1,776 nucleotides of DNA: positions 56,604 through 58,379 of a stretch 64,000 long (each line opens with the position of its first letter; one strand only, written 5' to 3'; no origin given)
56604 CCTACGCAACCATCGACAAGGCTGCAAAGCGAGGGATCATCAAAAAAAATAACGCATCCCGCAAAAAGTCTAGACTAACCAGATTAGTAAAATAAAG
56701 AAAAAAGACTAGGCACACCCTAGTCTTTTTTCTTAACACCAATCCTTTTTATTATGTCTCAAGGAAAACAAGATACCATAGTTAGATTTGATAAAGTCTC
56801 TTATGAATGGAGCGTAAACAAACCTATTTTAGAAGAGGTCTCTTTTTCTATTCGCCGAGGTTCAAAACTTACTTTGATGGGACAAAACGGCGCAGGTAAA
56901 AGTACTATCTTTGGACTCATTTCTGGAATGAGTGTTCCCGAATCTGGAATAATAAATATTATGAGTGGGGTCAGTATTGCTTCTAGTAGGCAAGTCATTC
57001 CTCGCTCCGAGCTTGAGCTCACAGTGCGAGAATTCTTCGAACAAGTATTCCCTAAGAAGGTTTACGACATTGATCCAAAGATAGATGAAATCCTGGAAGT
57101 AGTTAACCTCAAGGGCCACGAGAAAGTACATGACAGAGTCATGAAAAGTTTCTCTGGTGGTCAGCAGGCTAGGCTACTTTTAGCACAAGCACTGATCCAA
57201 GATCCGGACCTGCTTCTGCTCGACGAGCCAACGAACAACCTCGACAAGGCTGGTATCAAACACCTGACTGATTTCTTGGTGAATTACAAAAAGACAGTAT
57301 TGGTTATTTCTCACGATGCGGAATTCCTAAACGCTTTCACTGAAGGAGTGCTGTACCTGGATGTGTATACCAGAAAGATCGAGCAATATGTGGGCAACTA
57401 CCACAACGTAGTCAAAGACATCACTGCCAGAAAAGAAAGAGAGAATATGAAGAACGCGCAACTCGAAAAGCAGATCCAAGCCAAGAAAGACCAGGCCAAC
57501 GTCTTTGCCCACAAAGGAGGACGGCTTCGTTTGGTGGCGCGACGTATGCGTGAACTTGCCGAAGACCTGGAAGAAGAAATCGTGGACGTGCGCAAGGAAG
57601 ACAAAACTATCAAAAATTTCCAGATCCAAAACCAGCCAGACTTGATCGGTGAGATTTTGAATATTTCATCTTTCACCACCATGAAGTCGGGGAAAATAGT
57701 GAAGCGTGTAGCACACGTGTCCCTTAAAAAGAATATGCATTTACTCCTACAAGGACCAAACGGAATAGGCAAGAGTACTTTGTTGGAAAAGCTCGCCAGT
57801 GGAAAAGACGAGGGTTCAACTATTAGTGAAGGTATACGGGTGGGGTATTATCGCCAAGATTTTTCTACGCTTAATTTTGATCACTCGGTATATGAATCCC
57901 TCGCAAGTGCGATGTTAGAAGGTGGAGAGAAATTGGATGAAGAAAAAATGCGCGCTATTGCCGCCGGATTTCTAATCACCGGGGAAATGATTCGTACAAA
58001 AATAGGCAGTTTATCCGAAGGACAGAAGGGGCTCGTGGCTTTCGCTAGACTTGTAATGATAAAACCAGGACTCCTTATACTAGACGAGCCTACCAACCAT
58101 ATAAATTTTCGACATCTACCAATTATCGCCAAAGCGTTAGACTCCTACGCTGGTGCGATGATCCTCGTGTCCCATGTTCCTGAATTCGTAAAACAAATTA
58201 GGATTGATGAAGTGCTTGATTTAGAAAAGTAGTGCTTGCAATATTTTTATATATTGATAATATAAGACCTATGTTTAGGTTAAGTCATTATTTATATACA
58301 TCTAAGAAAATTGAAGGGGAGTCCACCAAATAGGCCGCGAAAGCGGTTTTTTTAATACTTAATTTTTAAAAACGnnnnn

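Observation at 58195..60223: A HelD-like helicase gene inserted between convergent abcF and rluB, with a 39-bp duplication that rebuilds both gene ends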

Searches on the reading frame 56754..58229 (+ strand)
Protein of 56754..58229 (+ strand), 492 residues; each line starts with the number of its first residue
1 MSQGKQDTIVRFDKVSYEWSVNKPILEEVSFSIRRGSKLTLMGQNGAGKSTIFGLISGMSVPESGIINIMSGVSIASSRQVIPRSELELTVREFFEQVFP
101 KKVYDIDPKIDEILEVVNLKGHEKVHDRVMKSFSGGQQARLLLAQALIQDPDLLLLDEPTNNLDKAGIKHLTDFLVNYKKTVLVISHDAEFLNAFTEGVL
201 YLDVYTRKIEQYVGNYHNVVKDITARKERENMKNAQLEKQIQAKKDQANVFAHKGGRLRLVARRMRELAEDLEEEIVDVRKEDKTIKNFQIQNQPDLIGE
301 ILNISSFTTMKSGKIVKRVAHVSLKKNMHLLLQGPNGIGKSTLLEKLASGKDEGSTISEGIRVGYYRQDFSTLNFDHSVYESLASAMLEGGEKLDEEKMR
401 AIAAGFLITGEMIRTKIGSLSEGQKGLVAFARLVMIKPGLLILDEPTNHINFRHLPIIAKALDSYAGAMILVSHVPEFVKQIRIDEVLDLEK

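Call 4: search_protein_families(library=pfam, proteins=[window:56754-58229:+])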
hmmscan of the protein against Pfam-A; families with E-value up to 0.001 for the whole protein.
window:56754-58229:+ (492 aa): 12 families
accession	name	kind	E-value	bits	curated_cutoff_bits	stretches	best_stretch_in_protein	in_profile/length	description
PF00005.33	ABC_tran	-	6.3e-45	153.6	25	2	26-161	1-137/137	ABC transporter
PF13304.12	AAA_21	-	1e-14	55.8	27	1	77-193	184-304/304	AAA domain, putative AbiEii toxin, Type IV TA system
PF02463.25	SMC_N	-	2.5e-08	34.1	40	0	94-195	135-205/220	RecF/RecN/SMC N terminal domain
PF13555.12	AAA_29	-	1.4e-07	31.6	27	0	30-53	16-39/61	P-loop containing region of AAA domain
PF03193.22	RsgA_GTPase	-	9e-07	29.3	30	0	238-358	16-138/174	RsgA GTPase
PF05272.17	VapE-like_dom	-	3.2e-05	23.9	25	0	315-349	39-73/217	Virulence-associated protein E-like domain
PF13401.12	AAA_22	-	3.6e-05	24.5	27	0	328-401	6-73/130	AAA domain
PF20720.3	nSTAND3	-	0.00013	22.2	27.2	0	320-348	10-38/155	Novel STAND NTPase 3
PF05729.18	NACHT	-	0.00019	21.8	26.7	0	330-358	3-31/167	NACHT domain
PF13191.12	AAA_16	-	0.0002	22.3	32.6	0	328-353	25-51/167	AAA ATPase domain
PF12775.13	AAA_7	-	0.00037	20.5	25.8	0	319-361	25-67/181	P-loop containing dynein motor region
PF03266.21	NTPase_1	-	0.00079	19.8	23.9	0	329-377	1-49/168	NTPase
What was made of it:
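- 56754..58232 (+): abcF: ABC-F family ATPase, 492 aa. Its last 35 nt are the ancestral overlap with the synthase gene. It carries two ABC_tran domains (call 4).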

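Call 5: search_protein_families(library=ncbifam, proteins=[window:56754-58229:+])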
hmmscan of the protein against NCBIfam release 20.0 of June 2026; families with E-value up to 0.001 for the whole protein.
window:56754-58229:+ (492 aa): 188 families (the best 25 are shown)
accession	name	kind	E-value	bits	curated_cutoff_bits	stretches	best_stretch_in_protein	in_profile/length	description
NF000355.4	ribo_prot_ABC_F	equivalog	9.8e-92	308.4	380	1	9-484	2-494/499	ribosomal protection-like ABC-F family protein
NF011646.0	PRK15064.1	equivalog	5e-67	226.5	762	2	103-483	128-502/530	ABC-F family ATPase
NF043038.1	ABCF_CplR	exception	4.2e-65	220.5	780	2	125-482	88-462/544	ABC-F type ribosomal protection protein CplR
NF000169.2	ABCF_Sal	exception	3.4e-62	210.9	725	2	104-483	104-495/542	Sal family ABC-F type ribosomal protection protein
TIGR03719.1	ABC_ABC_ChvD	subfamily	2.8e-61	207.7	806.75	2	96-482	129-506/552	energy-dependent translational throttle protein EttA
NF008775.0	PRK11819.1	equivalog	5.1e-61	206.9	599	2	101-482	136-508/556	energy-dependent translational throttle protein EttA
NF050005.1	ABC_ATPase_Uup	equivalog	9.4e-60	202.5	900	2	96-481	125-502/636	ATP-binding cassette ATPase Uup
NF000171.1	ABCF_producer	exception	4.9e-59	200.2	800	2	96-477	129-522/541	TlrC/CarA/OleB/SrmB family ABC-F type ribosomal protection protein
NF008358.0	PRK11147.1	equivalog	1.1e-53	182.4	936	2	96-481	125-502/635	ABC transporter ATP-binding protein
NF000170.2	ABCF_Vga_all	exception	1.4e-53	182.2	725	1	25-483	18-447/521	Vga family ABC-F type ribosomal protection protein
NF007921.0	PRK10636.1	equivalog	2e-51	175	917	2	126-480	143-491/638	ABC transporter ATP-binding protein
NF000168.2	ABCF_Msr_all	exception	8.1e-51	173.1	680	1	9-483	5-472/487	Msr family ABC-F type ribosomal protection protein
NF000166.1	ABCF_CarA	exception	6.7e-47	159.9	1050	3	101-246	144-285/556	ABC-F type ribosomal protection protein Car(A)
NF040873.1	AztA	equivalog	2.2e-43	148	220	2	23-195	5-185/191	zinc ABC transporter ATP-binding protein AztA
NF000167.2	ABCF_Lsa_all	exception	4.5e-42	144.6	750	3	115-248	100-230/492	Lsa family ABC-F type ribosomal protection protein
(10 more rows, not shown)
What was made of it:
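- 56754..58232 (+): The best NCBIfam match is the ribosomal-protection-like ABC-F model, 308 bits, below the 380-bit cut-off (call 5).
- On Defence helicase systems (Gabija GajB, DRT- or NERD-associated UvrD-like): The neighbours are abcF and a pseudouridine synthase gene (calls 4, 5).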

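Call 7: find_encoding_contigs(protein=window:56754-58229:+, flank=6000, max_places=10)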
Protein window:56754-58229:+ (492 aa): no gene with exactly this product is on record in the collection.
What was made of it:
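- Tried and rejected: An exact-sequence look-up of the window ABC-F found no record (call 7).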

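Call 13: find_homologous_proteins(query=window:56754-58229:+, max_evalue=1e-30)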
Query window:56754-58229:+ (492 aa): 8000 proteins with E <= 1e-30 among 8000 candidates; the best 120 are listed.
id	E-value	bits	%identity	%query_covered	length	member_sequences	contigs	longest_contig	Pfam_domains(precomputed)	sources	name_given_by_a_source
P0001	0.0e+0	1066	100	100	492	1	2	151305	PF00005.34,PF13555.13,PF03193.23,PF02463.26,PF13304.13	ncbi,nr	ncbi:MAG: ABC-F family ATP-binding cassette domain-containing protein [Candidatus Pacebacteria bacte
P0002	0.0e+0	1010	94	100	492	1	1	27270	PF00005.34,PF13555.13,PF03193.23,PF02463.26,PF13304.13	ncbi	-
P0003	1.4e-294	995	92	100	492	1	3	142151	PF00005.34,PF13555.13,PF13401.13,PF03193.23,PF02463.26,PF13304.13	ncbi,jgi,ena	ncbi:MAG TPA: ATP-binding cassette domain-containing protein [Candidatus Paceibacterota bacterium]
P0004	1.5e-289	978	91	99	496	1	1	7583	PF00005.34,PF13555.13,PF03193.23,PF02463.26,PF13304.13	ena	-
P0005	2.3e-288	975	91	99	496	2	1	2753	PF00005.34,PF13555.13,PF02463.26,PF13304.13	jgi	-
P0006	5.9e-288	973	90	100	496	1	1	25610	PF00005.34,PF13555.13,PF02463.26,PF13304.13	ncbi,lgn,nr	ncbi:MAG: ATP-binding cassette domain-containing protein [bacterium]|nr:ATP-binding cassette domain-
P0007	1.0e-287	972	90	99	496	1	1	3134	PF00005.34,PF13555.13,PF02463.26,PF13304.13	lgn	-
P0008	2.0e-287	971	91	100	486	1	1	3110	PF00005.34,PF13555.13,PF13401.13,PF03193.23,PF02463.26,PF13304.13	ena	-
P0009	7.6e-286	966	90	99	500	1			PF00005.34,PF13555.13,PF02463.26,PF13304.13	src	-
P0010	2.8e-280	948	87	100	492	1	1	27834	PF00005.34,PF13476.13,PF13555.13,PF03193.23,PF02463.26,PF13304.13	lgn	-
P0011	6.6e-280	947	87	100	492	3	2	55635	PF00005.34,PF13476.13,PF13555.13,PF03193.23,PF02463.26,PF13304.13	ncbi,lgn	-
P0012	9.7e-280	946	87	100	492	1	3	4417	PF00005.34,PF13476.13,PF13555.13,PF02463.26,PF13304.13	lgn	-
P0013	2.6e-276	935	85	99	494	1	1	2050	PF00005.34,PF13555.13,PF03193.23,PF02463.26,PF13304.13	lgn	-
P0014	1.0e-275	933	86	99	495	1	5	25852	PF00005.34,PF13555.13,PF13401.13,PF03193.23,PF02463.26,PF13304.13,PF20720.4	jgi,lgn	jgi:ATPase subunit of ABC transporter with duplicated ATPase domains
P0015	1.1e-275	933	86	99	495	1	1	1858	PF00005.34,PF13555.13,PF13401.13,PF03193.23,PF02463.26,PF13304.13,PF20720.4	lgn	-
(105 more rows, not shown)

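Call 15: find_encoding_contigs(protein=P0002, flank=6000, max_places=4)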
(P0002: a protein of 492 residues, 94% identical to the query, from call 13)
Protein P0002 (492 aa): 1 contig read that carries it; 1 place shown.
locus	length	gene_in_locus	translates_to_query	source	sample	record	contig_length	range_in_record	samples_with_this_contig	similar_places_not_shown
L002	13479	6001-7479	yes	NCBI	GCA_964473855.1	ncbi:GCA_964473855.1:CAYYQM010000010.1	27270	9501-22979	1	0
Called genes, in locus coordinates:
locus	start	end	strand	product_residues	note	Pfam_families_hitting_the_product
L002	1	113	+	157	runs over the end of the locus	PF00588:SpoU_methylase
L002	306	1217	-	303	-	PF01149:Fapy_DNA_glyco, PF06831:H2TH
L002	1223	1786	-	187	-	PF01330:RuvA_N, PF00633:HHH (faint), PF14520:HHH_5, PF07499:RuvA_C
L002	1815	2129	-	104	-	PF12840:HTH_20, PF01022:HTH_5, PF12802:MarR_2 (weak), PF21476:PF0610-like_N (weak)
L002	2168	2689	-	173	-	PF02572:CobA_CobO_BtuR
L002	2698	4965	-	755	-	PF03477:ATP-cone, PF02867:Ribonuc_red_lgC (faint), PF17975:RNR_Alpha, PF21995:RNR-II_ins_dom (weak)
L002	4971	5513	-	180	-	-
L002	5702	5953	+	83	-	PF01649:Ribosomal_S20p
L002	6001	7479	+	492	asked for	PF03193:RsgA_GTPase (faint), PF00005:ABC_tran, PF02463:SMC_N (faint), PF13555:AAA_29 (faint), PF13304:AAA_21 (faint), PF00005:ABC_tran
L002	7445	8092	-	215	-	PF00849:PseudoU_synth_2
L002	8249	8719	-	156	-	-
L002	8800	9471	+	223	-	PF03167:UDG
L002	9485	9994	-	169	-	PF09990:DUF2231 (weak)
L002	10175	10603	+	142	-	PF03652:RuvX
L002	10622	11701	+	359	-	PF11104:PilM_2, PF14450:FtsA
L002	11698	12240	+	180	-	-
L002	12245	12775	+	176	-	-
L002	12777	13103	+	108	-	-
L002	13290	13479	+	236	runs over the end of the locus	PF00849:PseudoU_synth_2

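Call 16: find_encoding_contigs(protein=P0003, flank=6000, max_places=4)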
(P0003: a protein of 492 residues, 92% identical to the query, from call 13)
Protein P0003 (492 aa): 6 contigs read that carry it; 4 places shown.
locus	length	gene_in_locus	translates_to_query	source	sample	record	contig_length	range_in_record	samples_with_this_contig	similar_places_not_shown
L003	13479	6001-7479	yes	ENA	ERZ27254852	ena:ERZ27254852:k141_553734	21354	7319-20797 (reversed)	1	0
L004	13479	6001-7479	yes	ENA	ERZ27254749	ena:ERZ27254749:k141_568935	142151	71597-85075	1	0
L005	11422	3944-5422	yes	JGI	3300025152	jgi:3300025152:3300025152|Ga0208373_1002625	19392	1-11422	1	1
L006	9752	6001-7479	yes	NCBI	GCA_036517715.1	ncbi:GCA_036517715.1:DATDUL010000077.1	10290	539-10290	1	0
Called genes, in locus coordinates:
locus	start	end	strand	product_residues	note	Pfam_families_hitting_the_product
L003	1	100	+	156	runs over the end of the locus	PF00588:SpoU_methylase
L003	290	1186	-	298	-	PF01149:Fapy_DNA_glyco, PF06831:H2TH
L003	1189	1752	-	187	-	PF01330:RuvA_N, PF00633:HHH (faint), PF14520:HHH_5, PF07499:RuvA_C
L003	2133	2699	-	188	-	PF01923:Cob_adeno_trans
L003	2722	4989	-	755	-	PF03477:ATP-cone, PF02867:Ribonuc_red_lgC (faint), PF17975:RNR_Alpha, PF21995:RNR-II_ins_dom (weak)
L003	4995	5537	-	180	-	-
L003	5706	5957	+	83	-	PF01649:Ribosomal_S20p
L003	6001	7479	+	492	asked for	PF03193:RsgA_GTPase (faint), PF00005:ABC_tran, PF02463:SMC_N (faint), PF13555:AAA_29 (faint), PF13304:AAA_21 (faint), PF13401:AAA_22 (faint), PF00005:ABC_tran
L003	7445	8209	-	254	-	PF01479:S4 (faint), PF00849:PseudoU_synth_2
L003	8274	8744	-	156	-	-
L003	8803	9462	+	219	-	PF03167:UDG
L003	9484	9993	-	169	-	PF09990:DUF2231 (weak)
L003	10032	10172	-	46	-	-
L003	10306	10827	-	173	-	-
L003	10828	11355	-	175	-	PF13274:SocA_Panacea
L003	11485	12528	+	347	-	-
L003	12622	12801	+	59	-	-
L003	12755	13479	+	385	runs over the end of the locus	-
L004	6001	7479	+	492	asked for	PF03193:RsgA_GTPase (faint), PF00005:ABC_tran, PF02463:SMC_N (faint), PF13555:AAA_29 (faint), PF13304:AAA_21 (faint), PF13401:AAA_22 (faint), PF00005:ABC_tran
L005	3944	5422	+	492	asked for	PF03193:RsgA_GTPase (faint), PF00005:ABC_tran, PF02463:SMC_N (faint), PF13555:AAA_29 (faint), PF13304:AAA_21 (faint), PF13401:AAA_22 (faint), PF00005:ABC_tran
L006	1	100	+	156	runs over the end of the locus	PF00588:SpoU_methylase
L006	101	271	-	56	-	-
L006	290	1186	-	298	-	PF01149:Fapy_DNA_glyco, PF06831:H2TH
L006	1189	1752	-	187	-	PF01330:RuvA_N, PF00633:HHH (faint), PF14520:HHH_5, PF07499:RuvA_C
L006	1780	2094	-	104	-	PF12840:HTH_20, PF01022:HTH_5, PF12802:MarR_2 (weak)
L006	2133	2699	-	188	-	PF01923:Cob_adeno_trans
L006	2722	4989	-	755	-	PF03477:ATP-cone, PF02867:Ribonuc_red_lgC (faint), PF17975:RNR_Alpha, PF21995:RNR-II_ins_dom (weak)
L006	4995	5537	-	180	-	-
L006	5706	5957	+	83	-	PF01649:Ribosomal_S20p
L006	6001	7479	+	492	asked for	PF03193:RsgA_GTPase (faint), PF00005:ABC_tran, PF02463:SMC_N (faint), PF13555:AAA_29 (faint), PF13304:AAA_21 (faint), PF13401:AAA_22 (faint), PF00005:ABC_tran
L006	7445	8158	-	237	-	PF01479:S4 (weak), PF00849:PseudoU_synth_2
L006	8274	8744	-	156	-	-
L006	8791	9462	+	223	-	PF03167:UDG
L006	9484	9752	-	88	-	?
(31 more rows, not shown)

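Call 17: find_encoding_contigs(protein=P0006, flank=6000, max_places=4)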
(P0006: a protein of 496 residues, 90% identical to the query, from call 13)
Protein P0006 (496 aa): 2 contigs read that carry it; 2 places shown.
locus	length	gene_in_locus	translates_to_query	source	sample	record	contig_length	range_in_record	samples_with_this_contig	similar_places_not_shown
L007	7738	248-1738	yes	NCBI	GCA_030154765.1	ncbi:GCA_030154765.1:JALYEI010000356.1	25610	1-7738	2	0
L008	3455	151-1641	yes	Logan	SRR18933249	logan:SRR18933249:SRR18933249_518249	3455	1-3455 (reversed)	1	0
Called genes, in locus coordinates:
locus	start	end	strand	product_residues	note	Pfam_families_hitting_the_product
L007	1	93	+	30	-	?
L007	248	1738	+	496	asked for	PF00005:ABC_tran, PF02463:SMC_N (faint), PF13555:AAA_29 (faint), PF13304:AAA_21 (faint), PF00005:ABC_tran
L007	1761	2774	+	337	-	-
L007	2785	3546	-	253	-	PF01479:S4 (weak), PF00849:PseudoU_synth_2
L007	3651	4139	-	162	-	-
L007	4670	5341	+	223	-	PF03167:UDG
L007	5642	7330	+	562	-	PF14224:DUF4331, PF01471:PG_binding_1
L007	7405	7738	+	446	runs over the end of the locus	PF23914:TPR_CcmH_CycH (faint), PF12895:ANAPC3 (faint), PF13432:TPR_16 (faint), PF14559:TPR_19 (faint), PF25062:ARM_TT21_N (faint), PF13181:TPR_8 (faint), PF13431:TPR_17 (faint), PF13428:TPR_14 (faint), +5 more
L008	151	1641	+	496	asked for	PF00005:ABC_tran, PF02463:SMC_N (faint), PF13555:AAA_29 (faint), PF13304:AAA_21 (faint), PF00005:ABC_tran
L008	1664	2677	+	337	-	-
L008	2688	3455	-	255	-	?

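Call 26: find_related_loci(query=window:56754-58229:+, collection=genome_contigs, flank=7000)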
Query window:56754-58229:+ (492 aa) in genome_contigs; peptide patterns used: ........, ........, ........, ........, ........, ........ (x = any residue, [..] = any of these).
600 stretches matched a pattern (row limit reached: there are more); 581 encode a relative of the query (tblastn E <= 1e-3); the best 80 are kept; 80 distinct loci.
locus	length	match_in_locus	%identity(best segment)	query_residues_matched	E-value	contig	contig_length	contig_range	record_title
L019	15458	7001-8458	86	7-492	0e+0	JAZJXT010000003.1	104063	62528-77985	MAG: Patescibacteria group bacterium isolate ADI_H1L2_2_122_18_3-bin036_1 ADIH1L22_B036_1_000000000003, whole genome sho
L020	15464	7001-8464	85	5-492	0e+0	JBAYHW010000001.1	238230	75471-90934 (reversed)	MAG: Candidatus Paceibacterota bacterium isolate SO_2016_GW1_159 scaffold00084_OW334_2016, whole genome shotgun sequence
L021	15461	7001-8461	83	6-492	0e+0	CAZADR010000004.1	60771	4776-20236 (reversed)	MAG TPA_asm: uncultured Candidatus Saccharibacteria bacterium isolate ERP113451_co1_17 genome assembly, contig: NODE_347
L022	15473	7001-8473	81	2-492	0e+0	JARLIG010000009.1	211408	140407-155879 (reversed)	MAG: Candidatus Paceibacterota bacterium isolate MAG_BO118 MetaBAT2_Bin_118_Oxic_k141_850901, whole genome shotgun seque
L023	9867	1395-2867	81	2-492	0e+0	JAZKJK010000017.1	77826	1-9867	MAG: Patescibacteria group bacterium isolate ADI_DC_SW_02_SPN_11032020-bin106_1 DCSW02SPN_B106_1_000000000017, whole gen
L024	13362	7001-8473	81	2-492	0e+0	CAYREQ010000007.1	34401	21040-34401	MAG TPA_asm: uncultured Candidatus Saccharibacteria bacterium isolate SRP278252_co2_640 genome assembly, contig: NODE_24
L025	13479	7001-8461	81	6-492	0e+0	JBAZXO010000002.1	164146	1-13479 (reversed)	MAG: Candidatus Paceibacterota bacterium isolate SO_2017_GW1_58 NODE_714_length_164146_cov_7.678531_OW334_2017, whole ge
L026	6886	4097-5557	81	6-492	0e+0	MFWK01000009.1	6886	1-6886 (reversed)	MAG: Candidatus Nomurabacteria bacterium RIFOXYD2_FULL_35_12 rifoxyd2_full_scaffold_1758, whole genome shotgun sequence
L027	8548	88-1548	79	6-492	0e+0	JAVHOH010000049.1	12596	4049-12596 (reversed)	MAG: Candidatus Paceibacterota bacterium isolate WB02no19_35_22 NODE_2803_length_12596_cov_13.740132, whole genome shotg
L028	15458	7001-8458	79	7-492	0e+0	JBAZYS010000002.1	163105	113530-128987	MAG: Candidatus Paceibacterota bacterium isolate SO_2017_GW1_86 NODE_719_length_163105_cov_3.266557_OW334_2017, whole ge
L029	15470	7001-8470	78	1-492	0e+0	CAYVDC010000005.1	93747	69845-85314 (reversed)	MAG TPA_asm: uncultured Candidatus Saccharibacteria bacterium isolate SRP170004_co1_265 genome assembly, contig: NODE_25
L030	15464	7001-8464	76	1-490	0e+0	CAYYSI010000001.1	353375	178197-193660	MAG TPA_asm: uncultured Candidatus Saccharibacteria bacterium isolate SRP296810_co1_396 genome assembly, contig: NODE_15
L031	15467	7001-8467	76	4-492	0e+0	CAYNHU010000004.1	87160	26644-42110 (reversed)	MAG TPA_asm: uncultured Candidatus Saccharibacteria bacterium isolate SRP300315_co1_62 genome assembly, contig: NODE_135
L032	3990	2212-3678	75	4-490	0e+0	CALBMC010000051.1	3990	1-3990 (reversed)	MAG TPA_asm: uncultured bacterium isolate SRR6231139_bin.96_CONCOCT_v1.1_MAG genome assembly, contig: ERZ650287.5083, wh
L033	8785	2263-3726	73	5-492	0e+0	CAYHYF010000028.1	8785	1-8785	MAG TPA_asm: uncultured Candidatus Saccharibacteria bacterium isolate ERP119705_co17_297 genome assembly, contig: NODE_1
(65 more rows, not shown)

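Call 41: search_protein_families(library=pfam, proteins=[L021:10140-11138:+, L021:9740-10138:-, L021:8581-9267:+, L023:3446-4348:-, L019:8494-9477:+, L020:8525-9214:+, L024:8479-9072:-, L007:1761-2771:+], max_evalue=0.01)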
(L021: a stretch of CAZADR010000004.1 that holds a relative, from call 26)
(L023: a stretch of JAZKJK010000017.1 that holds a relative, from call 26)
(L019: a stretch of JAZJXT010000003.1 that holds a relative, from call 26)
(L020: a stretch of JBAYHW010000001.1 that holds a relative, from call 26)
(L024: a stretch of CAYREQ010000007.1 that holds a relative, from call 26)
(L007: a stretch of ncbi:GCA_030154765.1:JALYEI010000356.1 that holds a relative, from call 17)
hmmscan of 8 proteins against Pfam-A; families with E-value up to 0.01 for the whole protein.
L021:10140-11138:+ (333 aa): 1 family
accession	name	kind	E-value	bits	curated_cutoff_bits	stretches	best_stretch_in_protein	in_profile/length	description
PF00078.32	RVT_1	-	1.9e-22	80.4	29.6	1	71-274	8-203/205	Reverse transcriptase (RNA-dependent DNA polymerase)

L021:9740-10138:- (132 aa): 2 families
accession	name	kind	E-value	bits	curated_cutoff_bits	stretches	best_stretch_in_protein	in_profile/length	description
PF22296.2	bAvd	-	3.5e-13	50.4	40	1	22-118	11-106/107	bAvd-like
PF05635.17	23S_rRNA_IVP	-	0.0042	17.7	33.8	0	65-113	57-105/106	23S rRNA-intervening sequence protein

L021:8581-9267:+ (229 aa): 0 families

L023:3446-4348:- (300 aa): 0 families

L019:8494-9477:+ (328 aa): 0 families

L020:8525-9214:+ (230 aa): 1 family
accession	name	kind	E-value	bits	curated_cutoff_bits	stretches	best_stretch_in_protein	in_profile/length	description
PF18933.6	PsbP_2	-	0.00062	20.3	27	1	7-62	5-65/184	PsbP-like protein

L024:8479-9072:- (197 aa): 0 families

L007:1761-2771:+ (337 aa): 1 family
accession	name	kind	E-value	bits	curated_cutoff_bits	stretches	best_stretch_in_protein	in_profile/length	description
PF05108.18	T7SS_ESX1_EccB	-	0.0012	18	27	1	1-68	30-96/474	Type VII secretion system ESX-1, transport TM domain B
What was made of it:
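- In L021 the same junction holds a DGR (call 41).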
